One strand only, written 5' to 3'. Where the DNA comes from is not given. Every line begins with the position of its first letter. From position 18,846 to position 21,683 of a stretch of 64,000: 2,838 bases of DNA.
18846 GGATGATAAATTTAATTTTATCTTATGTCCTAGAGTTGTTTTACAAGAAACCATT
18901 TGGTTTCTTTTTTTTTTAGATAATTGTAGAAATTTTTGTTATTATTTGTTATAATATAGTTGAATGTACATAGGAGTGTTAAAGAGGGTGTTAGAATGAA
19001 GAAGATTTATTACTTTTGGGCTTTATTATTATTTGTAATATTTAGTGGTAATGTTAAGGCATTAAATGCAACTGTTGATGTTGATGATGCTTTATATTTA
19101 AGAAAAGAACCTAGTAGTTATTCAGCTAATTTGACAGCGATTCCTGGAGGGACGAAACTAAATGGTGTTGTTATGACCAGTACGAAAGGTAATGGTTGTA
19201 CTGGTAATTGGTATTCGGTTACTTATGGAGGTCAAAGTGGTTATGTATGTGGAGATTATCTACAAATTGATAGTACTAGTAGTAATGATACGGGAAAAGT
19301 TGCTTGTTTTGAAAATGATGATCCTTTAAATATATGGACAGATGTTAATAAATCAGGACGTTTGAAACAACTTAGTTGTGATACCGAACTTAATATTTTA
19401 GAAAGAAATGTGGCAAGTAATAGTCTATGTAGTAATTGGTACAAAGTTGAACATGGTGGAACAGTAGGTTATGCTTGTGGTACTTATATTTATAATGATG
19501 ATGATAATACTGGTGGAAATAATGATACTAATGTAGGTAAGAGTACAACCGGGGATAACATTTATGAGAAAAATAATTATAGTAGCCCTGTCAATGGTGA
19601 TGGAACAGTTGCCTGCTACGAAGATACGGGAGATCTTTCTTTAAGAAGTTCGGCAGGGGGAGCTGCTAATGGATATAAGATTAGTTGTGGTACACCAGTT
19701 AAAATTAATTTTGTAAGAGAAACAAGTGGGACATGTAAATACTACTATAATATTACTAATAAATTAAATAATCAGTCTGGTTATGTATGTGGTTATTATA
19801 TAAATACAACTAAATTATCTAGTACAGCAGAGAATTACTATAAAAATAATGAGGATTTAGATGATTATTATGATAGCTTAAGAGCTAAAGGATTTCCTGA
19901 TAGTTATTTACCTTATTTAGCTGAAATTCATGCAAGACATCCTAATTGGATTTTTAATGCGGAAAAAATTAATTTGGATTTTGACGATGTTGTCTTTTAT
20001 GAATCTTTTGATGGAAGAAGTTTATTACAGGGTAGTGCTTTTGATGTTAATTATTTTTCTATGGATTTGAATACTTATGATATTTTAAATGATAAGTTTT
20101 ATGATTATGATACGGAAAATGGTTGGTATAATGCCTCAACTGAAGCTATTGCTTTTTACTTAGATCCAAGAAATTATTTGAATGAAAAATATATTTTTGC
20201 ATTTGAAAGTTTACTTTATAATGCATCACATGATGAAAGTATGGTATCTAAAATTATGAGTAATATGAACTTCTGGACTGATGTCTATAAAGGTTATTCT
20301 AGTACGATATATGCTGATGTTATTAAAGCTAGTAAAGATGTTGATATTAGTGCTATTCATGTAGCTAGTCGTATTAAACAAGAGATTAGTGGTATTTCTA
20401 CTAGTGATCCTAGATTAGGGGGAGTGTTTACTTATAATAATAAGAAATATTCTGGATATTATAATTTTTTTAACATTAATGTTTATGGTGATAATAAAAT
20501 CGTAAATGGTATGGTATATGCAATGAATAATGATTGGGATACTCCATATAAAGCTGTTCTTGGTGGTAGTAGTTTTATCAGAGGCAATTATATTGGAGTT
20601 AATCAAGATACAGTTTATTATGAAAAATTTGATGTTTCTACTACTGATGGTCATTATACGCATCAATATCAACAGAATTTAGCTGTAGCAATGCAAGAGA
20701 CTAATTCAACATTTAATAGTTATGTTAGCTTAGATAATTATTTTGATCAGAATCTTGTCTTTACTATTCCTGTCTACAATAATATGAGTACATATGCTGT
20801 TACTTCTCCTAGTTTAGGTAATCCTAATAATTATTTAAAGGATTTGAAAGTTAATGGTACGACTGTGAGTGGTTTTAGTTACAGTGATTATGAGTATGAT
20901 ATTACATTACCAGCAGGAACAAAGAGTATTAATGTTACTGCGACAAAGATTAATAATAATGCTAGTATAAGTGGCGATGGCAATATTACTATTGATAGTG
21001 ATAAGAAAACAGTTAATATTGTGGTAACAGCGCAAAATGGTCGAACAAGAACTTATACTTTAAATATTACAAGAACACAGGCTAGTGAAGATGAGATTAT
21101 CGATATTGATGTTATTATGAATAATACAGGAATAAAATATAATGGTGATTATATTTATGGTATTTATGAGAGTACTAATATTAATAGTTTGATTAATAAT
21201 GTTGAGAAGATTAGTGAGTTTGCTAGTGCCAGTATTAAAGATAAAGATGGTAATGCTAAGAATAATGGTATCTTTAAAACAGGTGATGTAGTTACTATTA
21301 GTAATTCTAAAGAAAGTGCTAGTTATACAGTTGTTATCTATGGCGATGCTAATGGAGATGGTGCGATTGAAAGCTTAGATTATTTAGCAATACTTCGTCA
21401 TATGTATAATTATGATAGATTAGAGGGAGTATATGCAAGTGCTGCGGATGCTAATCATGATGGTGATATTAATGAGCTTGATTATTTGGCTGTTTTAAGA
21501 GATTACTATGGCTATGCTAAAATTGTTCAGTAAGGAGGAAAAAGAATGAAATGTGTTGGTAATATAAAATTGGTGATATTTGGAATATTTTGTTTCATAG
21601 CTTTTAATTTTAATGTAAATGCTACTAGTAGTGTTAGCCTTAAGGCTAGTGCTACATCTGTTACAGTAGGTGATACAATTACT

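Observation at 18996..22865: Dockerin-bearing SH3b cell-wall-hydrolase-like protein adjacent to a membrane-anchored cadherin-like surface protein: possible two-protein cell-surface complex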

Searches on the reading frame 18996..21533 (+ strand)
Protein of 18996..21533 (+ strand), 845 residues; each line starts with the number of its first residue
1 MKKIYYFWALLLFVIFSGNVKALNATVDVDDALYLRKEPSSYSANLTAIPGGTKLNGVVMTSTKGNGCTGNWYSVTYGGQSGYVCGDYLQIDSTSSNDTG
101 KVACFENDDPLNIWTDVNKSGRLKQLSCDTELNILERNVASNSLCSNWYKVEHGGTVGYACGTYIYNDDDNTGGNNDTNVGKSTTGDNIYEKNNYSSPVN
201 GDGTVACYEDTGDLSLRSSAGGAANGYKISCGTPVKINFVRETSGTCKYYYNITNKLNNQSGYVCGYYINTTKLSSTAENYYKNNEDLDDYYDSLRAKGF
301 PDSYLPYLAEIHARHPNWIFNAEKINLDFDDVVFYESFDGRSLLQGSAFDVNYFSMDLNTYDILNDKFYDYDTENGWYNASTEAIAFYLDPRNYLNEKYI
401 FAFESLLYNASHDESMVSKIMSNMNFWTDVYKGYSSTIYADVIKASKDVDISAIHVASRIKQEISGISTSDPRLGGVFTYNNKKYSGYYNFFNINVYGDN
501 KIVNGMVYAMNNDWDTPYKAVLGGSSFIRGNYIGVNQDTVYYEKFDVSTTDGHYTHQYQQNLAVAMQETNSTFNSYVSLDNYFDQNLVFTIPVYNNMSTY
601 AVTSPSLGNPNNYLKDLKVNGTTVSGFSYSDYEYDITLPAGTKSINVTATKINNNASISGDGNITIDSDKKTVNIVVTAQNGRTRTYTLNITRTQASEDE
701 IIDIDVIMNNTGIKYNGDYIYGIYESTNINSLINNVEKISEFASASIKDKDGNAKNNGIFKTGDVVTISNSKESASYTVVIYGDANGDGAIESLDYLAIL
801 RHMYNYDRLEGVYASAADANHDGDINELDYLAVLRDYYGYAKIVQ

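Call 3: search_protein_families(library=pfam, proteins=[window:18996-21533:+], max_evalue=1)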
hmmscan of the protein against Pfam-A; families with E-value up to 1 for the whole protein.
window:18996-21533:+ (845 aa): 7 families
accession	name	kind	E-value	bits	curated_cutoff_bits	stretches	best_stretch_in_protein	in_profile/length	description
PF08239.17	SH3_3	-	3.1e-16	59.7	27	2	31-90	1-54/54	Bacterial SH3 domain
PF00404.24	Dockerin_1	-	1.7e-09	38.2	22.9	1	782-833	1-52/57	Dockerin type I domain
PF12733.13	Cadherin-like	-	6.8e-07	30.1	24.2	1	614-693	1-88/89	Cadherin-like beta sandwich domain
PF23803.1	Phage_TAC_17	-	0.014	15.8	27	1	671-753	4-80/178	Phage tail assembly chaperone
PF06347.19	SH3_4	-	0.077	13.2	24.1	0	68-84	32-49/56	Bacterial SH3 domain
PF23109.1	ARCH_RTEL1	-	0.094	13.2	27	1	698-771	48-125/181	RTEL1 helicase, ARCH domain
PF07653.23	SH3_2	-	0.3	11.2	21.8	0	67-91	33-54/55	Variant SH3 domain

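Call 4: search_protein_families(library=ncbifam, proteins=[window:18996-21533:+], max_evalue=1)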
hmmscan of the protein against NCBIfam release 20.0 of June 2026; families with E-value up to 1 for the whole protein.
window:18996-21533:+ (845 aa): 2 families
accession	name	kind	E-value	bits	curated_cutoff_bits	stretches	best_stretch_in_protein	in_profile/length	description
NF052642.1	amidase_SagB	exception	1.6e-11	43.9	425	1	373-568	72-252/282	peptidoglycan release complex glucosaminidase SagB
TIGR02822.1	adh_fam_2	subfamily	0.23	10.5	283.5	1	223-264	72-113/329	zinc-binding alcohol dehydrogenase family protein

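Call 6: search_solved_structures(query=window:18996-21533:+, max_evalue=1, show_alignments=3)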
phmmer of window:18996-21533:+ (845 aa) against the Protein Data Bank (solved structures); distinct sequences matched with E-value up to 1: 20.
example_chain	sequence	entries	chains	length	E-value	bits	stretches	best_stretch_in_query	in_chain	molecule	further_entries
6fxp_A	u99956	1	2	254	6.8e-10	41.3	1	440-572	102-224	Uncharacterized protein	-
6u0o_B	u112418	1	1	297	8.7e-10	40.9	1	375-572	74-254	LYZ2 domain-containing protein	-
4pi7_A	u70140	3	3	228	7.4e-09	37.9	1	486-562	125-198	Autolysin E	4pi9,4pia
4pi8_A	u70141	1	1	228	9.4e-09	37.5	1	486-562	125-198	Autolysin E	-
6fxo_A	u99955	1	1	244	2.7e-08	36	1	448-562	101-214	Bifunctional autolysin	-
2yik_A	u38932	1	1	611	8.5e-05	24.4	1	778-840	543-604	ENDOGLUCANASE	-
8x39_A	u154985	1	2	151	9.3e-05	24.3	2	781-837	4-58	Serine protease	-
8x3a_A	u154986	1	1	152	9.6e-05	24.2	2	781-837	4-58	Serine protease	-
2vn5_B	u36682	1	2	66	0.001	20.9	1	779-837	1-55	ENDOGLUCANASE A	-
2vn6_B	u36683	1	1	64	0.0016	20.2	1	779-837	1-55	ENDOGLUCANASE A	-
1daq_A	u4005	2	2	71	0.0052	18.5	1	780-837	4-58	ENDOGLUCANASE SS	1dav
2mte_A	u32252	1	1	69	0.0057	18.4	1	780-837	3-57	Cellulose 1,4-beta-cellobiosidase (reducing end) CelS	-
2y3n_B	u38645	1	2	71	0.0099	17.6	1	779-842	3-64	CELLULOSOMAL FAMILY-48 PROCESSIVE GLYCOSIDE HYDROLASE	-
2ccl_B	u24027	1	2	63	0.013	17.2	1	780-835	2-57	ENDO-1,4-BETA-XYLANASE Y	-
3ul4_B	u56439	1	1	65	0.022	16.5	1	779-835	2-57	Cellulosome enzyme, dockerin type I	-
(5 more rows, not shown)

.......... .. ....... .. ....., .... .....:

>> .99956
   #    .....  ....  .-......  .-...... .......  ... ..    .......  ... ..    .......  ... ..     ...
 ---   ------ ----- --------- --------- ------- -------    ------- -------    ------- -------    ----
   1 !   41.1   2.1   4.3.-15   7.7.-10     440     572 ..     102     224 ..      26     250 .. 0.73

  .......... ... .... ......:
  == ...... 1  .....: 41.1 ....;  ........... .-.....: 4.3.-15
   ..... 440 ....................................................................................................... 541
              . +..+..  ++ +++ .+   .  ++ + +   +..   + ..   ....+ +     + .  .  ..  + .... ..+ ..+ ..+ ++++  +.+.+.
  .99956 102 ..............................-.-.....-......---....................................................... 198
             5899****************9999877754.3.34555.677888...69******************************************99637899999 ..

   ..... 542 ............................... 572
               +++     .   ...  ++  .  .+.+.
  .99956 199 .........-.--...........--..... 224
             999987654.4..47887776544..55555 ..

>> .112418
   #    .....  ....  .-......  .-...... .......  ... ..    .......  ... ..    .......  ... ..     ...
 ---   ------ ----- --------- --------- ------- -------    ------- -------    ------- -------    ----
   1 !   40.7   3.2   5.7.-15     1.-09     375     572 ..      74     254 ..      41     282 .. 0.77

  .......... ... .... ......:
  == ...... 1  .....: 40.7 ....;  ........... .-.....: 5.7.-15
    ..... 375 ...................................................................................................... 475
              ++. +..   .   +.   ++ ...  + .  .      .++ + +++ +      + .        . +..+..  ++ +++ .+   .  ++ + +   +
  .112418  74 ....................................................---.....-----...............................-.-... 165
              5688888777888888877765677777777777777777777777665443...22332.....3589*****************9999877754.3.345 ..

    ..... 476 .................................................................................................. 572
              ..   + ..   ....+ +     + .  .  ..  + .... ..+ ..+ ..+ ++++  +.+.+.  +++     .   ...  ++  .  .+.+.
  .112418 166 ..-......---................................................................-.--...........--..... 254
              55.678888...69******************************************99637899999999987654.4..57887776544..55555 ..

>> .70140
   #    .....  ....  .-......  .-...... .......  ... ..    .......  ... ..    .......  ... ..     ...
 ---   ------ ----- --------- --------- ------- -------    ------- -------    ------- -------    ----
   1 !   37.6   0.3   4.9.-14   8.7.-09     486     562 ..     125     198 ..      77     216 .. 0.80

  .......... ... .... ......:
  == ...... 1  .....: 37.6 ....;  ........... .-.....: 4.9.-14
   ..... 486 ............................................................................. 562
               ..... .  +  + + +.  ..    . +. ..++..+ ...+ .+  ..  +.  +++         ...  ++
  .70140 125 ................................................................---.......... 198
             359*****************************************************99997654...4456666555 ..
